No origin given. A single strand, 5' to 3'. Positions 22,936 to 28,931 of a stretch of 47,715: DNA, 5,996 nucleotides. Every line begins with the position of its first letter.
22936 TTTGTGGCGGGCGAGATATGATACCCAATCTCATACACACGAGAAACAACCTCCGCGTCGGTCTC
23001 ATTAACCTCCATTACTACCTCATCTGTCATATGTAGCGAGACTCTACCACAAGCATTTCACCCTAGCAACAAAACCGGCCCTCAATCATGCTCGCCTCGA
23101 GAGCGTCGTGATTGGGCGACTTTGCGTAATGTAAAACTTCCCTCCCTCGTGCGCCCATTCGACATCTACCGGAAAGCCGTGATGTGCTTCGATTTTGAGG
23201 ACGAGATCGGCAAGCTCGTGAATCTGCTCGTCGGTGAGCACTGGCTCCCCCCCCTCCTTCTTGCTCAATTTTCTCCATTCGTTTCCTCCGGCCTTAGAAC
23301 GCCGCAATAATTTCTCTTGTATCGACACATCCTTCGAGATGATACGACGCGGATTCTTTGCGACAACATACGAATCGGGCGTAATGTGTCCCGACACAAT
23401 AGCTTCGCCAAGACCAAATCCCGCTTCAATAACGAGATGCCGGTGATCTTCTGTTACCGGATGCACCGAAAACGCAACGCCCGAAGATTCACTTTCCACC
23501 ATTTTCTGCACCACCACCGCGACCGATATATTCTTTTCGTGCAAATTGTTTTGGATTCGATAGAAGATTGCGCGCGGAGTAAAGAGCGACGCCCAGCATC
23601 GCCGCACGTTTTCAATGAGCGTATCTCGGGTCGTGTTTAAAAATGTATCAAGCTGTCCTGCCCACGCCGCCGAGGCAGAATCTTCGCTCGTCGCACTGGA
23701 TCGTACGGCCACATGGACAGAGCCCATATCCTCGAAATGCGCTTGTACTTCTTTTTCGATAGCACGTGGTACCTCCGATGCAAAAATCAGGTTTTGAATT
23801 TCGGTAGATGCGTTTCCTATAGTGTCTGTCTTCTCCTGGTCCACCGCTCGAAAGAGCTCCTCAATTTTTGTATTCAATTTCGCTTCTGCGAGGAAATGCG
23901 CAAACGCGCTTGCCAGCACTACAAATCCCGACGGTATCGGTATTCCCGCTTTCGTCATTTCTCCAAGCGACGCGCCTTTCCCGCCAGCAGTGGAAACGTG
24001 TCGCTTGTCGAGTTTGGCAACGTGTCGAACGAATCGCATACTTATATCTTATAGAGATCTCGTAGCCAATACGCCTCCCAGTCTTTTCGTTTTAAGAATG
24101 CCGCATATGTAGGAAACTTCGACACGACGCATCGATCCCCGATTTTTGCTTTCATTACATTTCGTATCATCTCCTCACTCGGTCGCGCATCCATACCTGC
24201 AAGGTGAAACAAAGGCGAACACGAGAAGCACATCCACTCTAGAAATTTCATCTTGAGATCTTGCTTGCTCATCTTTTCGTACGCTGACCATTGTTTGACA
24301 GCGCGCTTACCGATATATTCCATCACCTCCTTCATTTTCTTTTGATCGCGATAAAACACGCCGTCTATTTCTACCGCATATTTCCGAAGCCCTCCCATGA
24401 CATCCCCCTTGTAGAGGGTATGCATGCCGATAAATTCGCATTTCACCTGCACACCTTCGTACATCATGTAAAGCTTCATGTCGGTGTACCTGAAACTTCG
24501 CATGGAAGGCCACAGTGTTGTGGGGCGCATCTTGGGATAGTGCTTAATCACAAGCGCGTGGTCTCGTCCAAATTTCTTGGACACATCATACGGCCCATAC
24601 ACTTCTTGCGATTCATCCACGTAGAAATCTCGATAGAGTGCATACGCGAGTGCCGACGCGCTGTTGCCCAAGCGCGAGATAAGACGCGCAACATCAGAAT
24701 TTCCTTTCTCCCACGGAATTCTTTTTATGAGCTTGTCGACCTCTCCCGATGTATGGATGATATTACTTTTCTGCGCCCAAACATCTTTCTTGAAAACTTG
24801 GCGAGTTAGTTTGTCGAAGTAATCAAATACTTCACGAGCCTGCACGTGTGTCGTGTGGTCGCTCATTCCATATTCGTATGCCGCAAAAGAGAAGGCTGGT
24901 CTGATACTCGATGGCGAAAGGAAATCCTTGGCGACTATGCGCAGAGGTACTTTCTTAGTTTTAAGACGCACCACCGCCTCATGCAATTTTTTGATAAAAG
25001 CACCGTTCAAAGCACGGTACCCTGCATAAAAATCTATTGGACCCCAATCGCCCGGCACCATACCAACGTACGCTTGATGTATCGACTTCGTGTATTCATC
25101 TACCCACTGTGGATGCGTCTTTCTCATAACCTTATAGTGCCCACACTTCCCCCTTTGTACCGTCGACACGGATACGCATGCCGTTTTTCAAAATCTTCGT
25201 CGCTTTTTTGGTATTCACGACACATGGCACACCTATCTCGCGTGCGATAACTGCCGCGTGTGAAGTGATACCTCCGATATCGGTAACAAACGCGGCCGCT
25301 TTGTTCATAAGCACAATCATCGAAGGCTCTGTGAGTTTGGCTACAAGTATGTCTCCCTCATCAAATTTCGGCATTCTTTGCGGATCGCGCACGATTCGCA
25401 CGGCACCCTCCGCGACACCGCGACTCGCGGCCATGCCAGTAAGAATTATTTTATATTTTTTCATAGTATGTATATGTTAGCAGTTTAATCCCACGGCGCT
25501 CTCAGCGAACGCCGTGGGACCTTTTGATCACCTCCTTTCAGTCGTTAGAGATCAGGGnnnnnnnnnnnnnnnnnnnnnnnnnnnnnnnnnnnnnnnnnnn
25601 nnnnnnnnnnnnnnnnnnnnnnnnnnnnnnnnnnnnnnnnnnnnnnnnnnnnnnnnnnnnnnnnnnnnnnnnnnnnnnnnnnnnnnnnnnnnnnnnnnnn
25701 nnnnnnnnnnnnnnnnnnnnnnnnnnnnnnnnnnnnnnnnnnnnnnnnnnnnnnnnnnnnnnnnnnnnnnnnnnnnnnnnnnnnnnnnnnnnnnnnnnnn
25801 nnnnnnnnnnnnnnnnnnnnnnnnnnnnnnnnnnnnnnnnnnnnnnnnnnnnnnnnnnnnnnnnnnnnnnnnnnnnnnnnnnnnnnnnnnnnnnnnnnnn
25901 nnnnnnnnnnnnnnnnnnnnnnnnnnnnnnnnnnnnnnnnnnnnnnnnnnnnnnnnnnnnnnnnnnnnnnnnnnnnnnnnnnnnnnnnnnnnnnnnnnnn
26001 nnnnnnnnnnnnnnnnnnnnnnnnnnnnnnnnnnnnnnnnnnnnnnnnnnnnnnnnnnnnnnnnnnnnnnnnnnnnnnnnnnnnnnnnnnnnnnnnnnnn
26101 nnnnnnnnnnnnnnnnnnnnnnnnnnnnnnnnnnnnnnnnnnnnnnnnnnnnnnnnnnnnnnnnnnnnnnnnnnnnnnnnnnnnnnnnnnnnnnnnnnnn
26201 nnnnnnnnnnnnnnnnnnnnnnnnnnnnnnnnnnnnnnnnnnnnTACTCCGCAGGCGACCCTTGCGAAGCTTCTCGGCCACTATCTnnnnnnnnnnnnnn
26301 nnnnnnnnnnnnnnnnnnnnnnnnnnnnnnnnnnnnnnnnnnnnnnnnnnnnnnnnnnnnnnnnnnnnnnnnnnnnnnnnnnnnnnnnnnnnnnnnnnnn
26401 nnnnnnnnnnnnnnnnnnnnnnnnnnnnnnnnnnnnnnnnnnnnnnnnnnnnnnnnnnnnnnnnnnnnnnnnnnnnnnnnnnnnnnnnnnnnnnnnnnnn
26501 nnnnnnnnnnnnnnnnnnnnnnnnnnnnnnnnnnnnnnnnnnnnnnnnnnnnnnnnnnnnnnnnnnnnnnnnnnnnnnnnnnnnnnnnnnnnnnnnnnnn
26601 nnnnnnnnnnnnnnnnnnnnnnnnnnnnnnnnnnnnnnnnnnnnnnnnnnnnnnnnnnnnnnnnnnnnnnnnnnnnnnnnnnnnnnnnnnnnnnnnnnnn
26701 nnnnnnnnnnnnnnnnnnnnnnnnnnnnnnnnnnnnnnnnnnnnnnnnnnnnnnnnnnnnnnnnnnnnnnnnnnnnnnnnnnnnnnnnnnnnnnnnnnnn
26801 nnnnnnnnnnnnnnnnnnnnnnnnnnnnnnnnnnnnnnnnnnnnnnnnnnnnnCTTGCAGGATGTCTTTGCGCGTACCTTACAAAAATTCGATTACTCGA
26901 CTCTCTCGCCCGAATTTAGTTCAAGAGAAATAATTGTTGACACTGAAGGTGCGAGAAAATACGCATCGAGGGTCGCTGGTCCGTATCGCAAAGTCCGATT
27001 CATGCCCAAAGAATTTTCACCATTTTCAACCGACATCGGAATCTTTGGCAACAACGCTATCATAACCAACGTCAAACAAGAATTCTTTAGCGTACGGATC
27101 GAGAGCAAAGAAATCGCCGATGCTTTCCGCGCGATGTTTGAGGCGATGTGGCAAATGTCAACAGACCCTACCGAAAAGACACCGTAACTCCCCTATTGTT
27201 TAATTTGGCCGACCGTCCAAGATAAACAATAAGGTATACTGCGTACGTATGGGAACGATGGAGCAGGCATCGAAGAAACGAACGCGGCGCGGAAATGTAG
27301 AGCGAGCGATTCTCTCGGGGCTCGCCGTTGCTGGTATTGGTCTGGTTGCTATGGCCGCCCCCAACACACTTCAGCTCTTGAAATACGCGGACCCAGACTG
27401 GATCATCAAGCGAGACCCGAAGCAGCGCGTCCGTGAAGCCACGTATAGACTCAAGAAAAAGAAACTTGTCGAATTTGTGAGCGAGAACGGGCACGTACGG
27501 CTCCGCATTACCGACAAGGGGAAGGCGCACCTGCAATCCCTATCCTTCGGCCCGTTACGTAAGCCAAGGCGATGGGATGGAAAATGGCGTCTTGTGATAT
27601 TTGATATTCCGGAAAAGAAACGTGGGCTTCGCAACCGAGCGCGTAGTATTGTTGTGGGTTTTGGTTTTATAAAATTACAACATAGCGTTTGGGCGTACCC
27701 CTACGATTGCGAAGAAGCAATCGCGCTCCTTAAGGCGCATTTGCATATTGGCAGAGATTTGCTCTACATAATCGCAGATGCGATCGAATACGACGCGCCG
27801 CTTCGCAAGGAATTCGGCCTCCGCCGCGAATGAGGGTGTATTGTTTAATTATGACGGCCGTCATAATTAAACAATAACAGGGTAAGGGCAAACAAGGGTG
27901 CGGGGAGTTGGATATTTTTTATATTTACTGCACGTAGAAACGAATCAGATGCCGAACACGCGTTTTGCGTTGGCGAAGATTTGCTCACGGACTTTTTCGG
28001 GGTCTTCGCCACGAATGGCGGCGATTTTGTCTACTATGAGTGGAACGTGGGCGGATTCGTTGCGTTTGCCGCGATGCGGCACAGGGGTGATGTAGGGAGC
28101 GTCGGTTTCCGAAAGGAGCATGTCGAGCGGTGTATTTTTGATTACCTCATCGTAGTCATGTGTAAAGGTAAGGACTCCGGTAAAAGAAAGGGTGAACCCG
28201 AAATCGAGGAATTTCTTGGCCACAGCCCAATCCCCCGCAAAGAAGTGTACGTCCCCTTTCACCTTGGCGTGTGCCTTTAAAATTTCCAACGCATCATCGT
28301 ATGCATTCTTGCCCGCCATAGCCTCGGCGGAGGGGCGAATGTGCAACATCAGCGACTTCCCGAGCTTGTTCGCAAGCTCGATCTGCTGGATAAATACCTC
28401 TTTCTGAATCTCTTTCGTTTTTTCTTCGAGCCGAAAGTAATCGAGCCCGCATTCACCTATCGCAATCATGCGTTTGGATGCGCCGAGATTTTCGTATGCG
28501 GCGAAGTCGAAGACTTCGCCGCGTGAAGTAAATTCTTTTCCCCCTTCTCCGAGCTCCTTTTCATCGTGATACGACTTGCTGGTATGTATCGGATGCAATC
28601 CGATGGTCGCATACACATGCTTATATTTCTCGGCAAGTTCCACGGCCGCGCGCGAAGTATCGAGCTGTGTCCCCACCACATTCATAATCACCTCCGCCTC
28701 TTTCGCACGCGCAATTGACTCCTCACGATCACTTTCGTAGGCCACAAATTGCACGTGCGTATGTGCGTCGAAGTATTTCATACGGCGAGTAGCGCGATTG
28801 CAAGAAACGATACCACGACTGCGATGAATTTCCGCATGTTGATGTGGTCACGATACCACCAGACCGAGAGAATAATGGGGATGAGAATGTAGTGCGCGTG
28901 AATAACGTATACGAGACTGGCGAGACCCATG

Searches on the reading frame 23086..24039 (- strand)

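Call 66: search_protein_families(library=pfam, proteins=[window:23086-24039:-], max_evalue=0.001)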
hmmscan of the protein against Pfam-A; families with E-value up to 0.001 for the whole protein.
window:23086-24039:- (317 aa): 1 family
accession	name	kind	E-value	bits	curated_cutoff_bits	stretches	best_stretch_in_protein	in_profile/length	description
PF01326.24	PPDK_N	-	1.1e-95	321.1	27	1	17-316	3-315/328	Pyruvate phosphate dikinase, AMP/ATP-binding domain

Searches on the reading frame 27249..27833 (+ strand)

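Call 67: search_protein_families(library=pfam, proteins=[window:27249-27833:+], max_evalue=0.001)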
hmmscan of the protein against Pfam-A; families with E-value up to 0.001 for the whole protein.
window:27249-27833:+ (194 aa): 2 families
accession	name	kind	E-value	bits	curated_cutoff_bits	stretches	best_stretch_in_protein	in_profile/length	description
PF20803.2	PaaX_M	-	2.5e-19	69.6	24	1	107-180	2-75/83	PaaX protein central Cas2-like domain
PF09827.14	CRISPR_Cas2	-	0.0006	20.4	23.8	0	113-162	2-48/74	CRISPR associated protein Cas2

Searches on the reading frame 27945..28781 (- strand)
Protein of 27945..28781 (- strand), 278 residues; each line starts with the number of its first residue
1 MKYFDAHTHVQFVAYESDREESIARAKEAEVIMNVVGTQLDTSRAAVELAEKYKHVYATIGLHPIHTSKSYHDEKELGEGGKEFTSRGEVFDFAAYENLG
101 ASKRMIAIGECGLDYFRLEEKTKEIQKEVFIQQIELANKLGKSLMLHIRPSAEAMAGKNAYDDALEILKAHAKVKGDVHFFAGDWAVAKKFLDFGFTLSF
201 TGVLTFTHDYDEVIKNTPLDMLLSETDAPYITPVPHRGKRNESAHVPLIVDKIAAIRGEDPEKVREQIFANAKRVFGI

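Call 67: search_protein_families(library=pfam, proteins=[window:27945-28781:-], max_evalue=0.001)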
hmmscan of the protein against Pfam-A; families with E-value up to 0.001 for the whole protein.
window:27945-28781:- (278 aa): 1 family
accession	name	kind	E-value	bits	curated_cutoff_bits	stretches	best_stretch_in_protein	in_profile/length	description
PF01026.27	TatD_DNase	-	7.7e-70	235.6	27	1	4-277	1-253/253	TatD related DNase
